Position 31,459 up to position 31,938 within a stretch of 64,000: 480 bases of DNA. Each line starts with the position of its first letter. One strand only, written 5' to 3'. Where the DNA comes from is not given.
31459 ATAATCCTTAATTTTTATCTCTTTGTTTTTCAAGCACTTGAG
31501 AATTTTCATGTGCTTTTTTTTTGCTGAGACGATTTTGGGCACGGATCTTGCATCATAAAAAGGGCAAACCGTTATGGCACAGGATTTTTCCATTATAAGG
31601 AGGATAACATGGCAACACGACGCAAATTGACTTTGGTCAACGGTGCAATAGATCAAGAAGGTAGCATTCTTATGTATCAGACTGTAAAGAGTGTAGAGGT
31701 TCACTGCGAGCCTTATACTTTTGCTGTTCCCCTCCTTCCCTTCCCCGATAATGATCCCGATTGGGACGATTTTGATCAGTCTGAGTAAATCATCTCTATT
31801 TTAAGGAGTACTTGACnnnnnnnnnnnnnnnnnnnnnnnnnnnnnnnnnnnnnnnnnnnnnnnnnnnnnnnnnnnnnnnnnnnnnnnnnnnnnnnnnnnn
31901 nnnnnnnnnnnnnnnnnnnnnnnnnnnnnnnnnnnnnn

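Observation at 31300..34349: Sigma-54-controlled small-peptide and radical-SAM/SPASM operon: a candidate new RiPP-like system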

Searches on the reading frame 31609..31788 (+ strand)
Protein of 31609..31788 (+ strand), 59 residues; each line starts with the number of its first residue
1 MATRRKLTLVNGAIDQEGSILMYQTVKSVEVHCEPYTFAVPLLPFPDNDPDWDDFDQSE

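Call 3: search_protein_families(library=ncbifam, proteins=[window:31609-31788:+], max_evalue=0.01)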
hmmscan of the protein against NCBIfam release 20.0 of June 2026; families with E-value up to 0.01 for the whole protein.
window:31609-31788:+ (59 aa): 0 families

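Call 4: search_protein_families(library=pfam, proteins=[window:31609-31788:+], max_evalue=0.01)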
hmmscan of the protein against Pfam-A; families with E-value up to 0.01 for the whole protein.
window:31609-31788:+ (59 aa): 0 families
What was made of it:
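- On SCIFF system (TIGR03974 maturase + six-Cys precursor): No NCBIfam or Pfam model hits the peptide (calls 3, 4).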

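Call 6: find_homologous_proteins(query=window:31609-31785:+, max_evalue=1)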
Query seq(59 aa) (59 aa): 47 proteins with E <= 1 among 47 candidates.
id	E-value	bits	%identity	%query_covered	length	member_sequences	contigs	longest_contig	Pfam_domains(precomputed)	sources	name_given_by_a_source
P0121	5.9e-31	122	93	100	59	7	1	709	-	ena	-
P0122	1.8e-28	114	86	100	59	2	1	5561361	-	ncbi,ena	-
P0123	3.4e-27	110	85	100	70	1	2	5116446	-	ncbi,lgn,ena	-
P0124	3.1e-26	107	81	100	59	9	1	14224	-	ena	-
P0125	5.2e-25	103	84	73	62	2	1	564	-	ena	-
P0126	1.8e-24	102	75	100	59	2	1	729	-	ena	-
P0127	1.5e-23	99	85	78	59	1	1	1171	-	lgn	-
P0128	2.0e-23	98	86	73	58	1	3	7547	-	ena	-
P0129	3.6e-23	98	78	100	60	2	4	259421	-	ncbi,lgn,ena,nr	ncbi:MAG: hypothetical protein OXH16_06305 [Gemmatimonadetes bacterium]|nr:hypothetical protein [Gem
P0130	4.8e-23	97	84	73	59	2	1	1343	-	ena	-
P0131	2.7e-21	92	77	73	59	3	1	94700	-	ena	-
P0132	3.1e-21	92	78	78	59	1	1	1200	-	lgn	-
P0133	5.0e-21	91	77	78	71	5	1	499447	-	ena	-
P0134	6.8e-21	91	75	68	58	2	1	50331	-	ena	-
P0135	1.3e-20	90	81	100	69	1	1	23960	-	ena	-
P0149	3.1e-16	76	64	80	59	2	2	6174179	-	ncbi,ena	-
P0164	3.4e-12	63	66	59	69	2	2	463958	-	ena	-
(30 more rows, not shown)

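Call 20: find_related_loci(query=A1, collection=metagenome_contigs, flank=8000)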
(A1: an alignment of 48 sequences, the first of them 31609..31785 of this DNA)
Query A1 (59 aa) in metagenome_contigs; peptide patterns used: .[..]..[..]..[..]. (x = any residue, [..] = any of these).
15 stretches matched a pattern, but none encodes a relative of the query by tblastn (E <= 1e-3).
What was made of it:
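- Tried and rejected: Metagenome scan with the peptide alignment (call 20).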

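Call 22: find_encoding_contigs(protein=P0129, flank=8000, max_places=3)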
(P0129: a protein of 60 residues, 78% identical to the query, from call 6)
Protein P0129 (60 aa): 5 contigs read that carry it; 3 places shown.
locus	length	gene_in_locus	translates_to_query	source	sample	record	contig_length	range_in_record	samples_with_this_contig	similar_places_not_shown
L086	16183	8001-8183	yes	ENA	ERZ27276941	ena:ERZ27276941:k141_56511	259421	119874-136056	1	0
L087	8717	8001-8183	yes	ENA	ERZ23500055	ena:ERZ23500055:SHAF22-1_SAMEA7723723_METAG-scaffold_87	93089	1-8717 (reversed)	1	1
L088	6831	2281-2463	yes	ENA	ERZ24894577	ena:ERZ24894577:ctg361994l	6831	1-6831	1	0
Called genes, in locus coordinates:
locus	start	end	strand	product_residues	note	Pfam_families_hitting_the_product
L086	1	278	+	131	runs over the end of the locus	PF00392:GntR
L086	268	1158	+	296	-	PF00005:ABC_tran, PF13304:AAA_21 (weak)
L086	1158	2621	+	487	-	-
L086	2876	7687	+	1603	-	PF00069:Pkinase, PF07714:PK_Tyr_Ser-Thr, PF13191:AAA_16, PF13401:AAA_22, PF17874:TPR_MalT, PF01590:GAF, PF13185:GAF_2, PF00158:Sigma54_activat, +9 more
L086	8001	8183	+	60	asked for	-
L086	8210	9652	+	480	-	PF13353:Fer4_12 (weak), PF04055:Radical_SAM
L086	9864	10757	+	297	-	PF00158:Sigma54_activat, PF07728:AAA_5 (faint), PF14532:Sigma54_activ_2, PF25601:AAA_lid_14, PF02954:HTH_8 (weak)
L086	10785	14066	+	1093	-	PF27218:MJ0043_C, PF00580:UvrD-helicase, PF13245:AAA_19, PF13604:AAA_30 (faint), PF13361:UvrD_C, PF13538:UvrD_C_2 (weak)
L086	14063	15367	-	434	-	PF04734:Ceramidase_alk (weak)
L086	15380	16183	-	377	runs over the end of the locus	PF00890:FAD_binding_2 (weak), PF01134:GIDA (faint), PF01266:DAO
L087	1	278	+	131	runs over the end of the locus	PF00392:GntR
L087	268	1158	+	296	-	PF00005:ABC_tran, PF13304:AAA_21 (weak)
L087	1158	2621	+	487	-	-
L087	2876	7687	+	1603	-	PF00069:Pkinase, PF07714:PK_Tyr_Ser-Thr, PF13191:AAA_16, PF13401:AAA_22, PF17874:TPR_MalT, PF01590:GAF, PF13185:GAF_2, PF00158:Sigma54_activat, +9 more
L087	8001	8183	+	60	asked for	-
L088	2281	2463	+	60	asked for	-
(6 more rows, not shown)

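Call 23: find_encoding_contigs(protein=P0149, flank=8000, max_places=2)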
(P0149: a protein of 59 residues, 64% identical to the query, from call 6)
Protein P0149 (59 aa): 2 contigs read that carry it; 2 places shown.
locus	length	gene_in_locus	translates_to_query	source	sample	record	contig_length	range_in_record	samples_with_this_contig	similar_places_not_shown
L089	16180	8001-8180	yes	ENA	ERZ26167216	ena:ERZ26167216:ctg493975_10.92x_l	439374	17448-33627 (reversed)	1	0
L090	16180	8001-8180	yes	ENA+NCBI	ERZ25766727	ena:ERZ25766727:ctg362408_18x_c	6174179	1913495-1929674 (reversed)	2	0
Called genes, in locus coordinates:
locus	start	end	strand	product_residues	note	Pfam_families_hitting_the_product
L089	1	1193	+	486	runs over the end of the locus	-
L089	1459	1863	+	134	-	PF00069:Pkinase, PF07714:PK_Tyr_Ser-Thr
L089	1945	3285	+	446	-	PF13546:DDE_5, PF01609:DDE_Tnp_1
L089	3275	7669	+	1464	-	PF00069:Pkinase, PF13191:AAA_16, PF13401:AAA_22, PF13424:TPR_12, PF01590:GAF, PF13185:GAF_2, PF00158:Sigma54_activat, PF07728:AAA_5, +12 more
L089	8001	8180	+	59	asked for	-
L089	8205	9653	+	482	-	PF05402:PqqD (faint), PF13353:Fer4_12 (weak), PF04055:Radical_SAM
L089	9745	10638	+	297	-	PF00158:Sigma54_activat, PF07728:AAA_5 (weak), PF14532:Sigma54_activ_2, PF25601:AAA_lid_14, PF02954:HTH_8 (weak)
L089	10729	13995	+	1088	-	PF27218:MJ0043_C, PF00580:UvrD-helicase, PF13604:AAA_30 (faint), PF13245:AAA_19, PF13361:UvrD_C, PF13538:UvrD_C_2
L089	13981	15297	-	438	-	PF04734:Ceramidase_alk (faint)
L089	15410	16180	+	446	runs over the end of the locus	PF13546:DDE_5, PF01609:DDE_Tnp_1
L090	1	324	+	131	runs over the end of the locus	PF00392:GntR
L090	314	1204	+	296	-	PF00005:ABC_tran, PF13304:AAA_21 (weak)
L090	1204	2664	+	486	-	-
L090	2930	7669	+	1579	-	PF00069:Pkinase, PF07714:PK_Tyr_Ser-Thr, PF13191:AAA_16, PF13401:AAA_22, PF13424:TPR_12, PF01590:GAF, PF13185:GAF_2, PF00158:Sigma54_activat, +13 more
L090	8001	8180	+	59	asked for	-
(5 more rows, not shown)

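Call 24: find_encoding_contigs(protein=P0164, flank=8000, max_places=2)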
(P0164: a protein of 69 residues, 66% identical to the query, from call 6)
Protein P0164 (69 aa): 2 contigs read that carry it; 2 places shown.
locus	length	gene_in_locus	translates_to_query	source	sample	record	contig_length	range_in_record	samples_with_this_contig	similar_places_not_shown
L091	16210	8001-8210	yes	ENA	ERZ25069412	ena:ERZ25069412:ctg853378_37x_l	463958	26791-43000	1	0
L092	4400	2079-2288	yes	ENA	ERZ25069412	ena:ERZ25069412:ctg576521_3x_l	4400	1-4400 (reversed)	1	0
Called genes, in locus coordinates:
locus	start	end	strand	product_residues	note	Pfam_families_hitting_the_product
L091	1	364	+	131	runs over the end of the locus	PF00392:GntR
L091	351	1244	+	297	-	PF00005:ABC_tran, PF13304:AAA_21 (weak)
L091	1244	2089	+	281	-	-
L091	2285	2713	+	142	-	-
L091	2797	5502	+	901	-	PF00069:Pkinase, PF07714:PK_Tyr_Ser-Thr, PF13191:AAA_16, PF13401:AAA_22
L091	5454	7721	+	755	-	PF01590:GAF, PF13185:GAF_2, PF00158:Sigma54_activat, PF14532:Sigma54_activ_2, PF07724:AAA_2, PF07728:AAA_5, PF25601:AAA_lid_14, PF02954:HTH_8, +6 more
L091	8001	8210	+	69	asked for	-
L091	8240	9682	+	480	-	PF13353:Fer4_12 (weak), PF04055:Radical_SAM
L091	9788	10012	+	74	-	-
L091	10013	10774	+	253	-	-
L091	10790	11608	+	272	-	PF03781:FGE-sulfatase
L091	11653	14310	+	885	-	PF28492:Beta_helix_4 (faint), PF13860:FlgD_ig (weak)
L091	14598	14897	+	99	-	PF01370:Epimerase (weak), PF16363:GDP_Man_Dehyd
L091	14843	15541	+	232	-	PF01073:3Beta_HSD (weak), PF01370:Epimerase, PF16363:GDP_Man_Dehyd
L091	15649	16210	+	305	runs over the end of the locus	-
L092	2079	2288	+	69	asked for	-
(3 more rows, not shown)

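Call 38: search_protein_representatives(alignment_id=A1)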
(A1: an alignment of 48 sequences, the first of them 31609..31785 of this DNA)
Query: 48 sequences, 59 profile positions. Proteins with E-value up to 0.001 (for the whole library): 18; up to 1e-10: 9; up to 1e-30: 1. The best 18 are listed.
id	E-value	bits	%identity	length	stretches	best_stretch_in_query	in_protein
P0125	4.8e-31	122.7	-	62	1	1-58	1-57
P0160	2.3e-30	120.5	-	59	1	1-59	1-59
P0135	1.9e-27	111.2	-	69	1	1-59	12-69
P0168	4.6e-25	103.5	-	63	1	1-58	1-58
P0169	1.5e-23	98.7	-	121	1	1-59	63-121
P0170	2.5e-21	91.6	-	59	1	1-59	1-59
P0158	1.8e-20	88.9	-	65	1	1-47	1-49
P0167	7.0e-12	61.3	-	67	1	1-31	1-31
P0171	9.0e-11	57.8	-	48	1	1-38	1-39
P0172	1.5e-10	57.1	-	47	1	14-59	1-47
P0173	6.1e-09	51.9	-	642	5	7-24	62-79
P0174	2.3e-07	46.9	-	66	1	1-51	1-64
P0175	4.9e-07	45.8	-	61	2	38-59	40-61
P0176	1.4e-04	38.0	-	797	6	11-43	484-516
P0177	1.6e-04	37.8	-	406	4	8-21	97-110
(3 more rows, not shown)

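Call 71: search_protein_families(library=padloc, proteins=[window:31609-31788:+], max_evalue=0.001)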
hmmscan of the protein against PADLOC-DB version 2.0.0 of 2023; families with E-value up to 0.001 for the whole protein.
window:31609-31788:+ (59 aa): 0 families
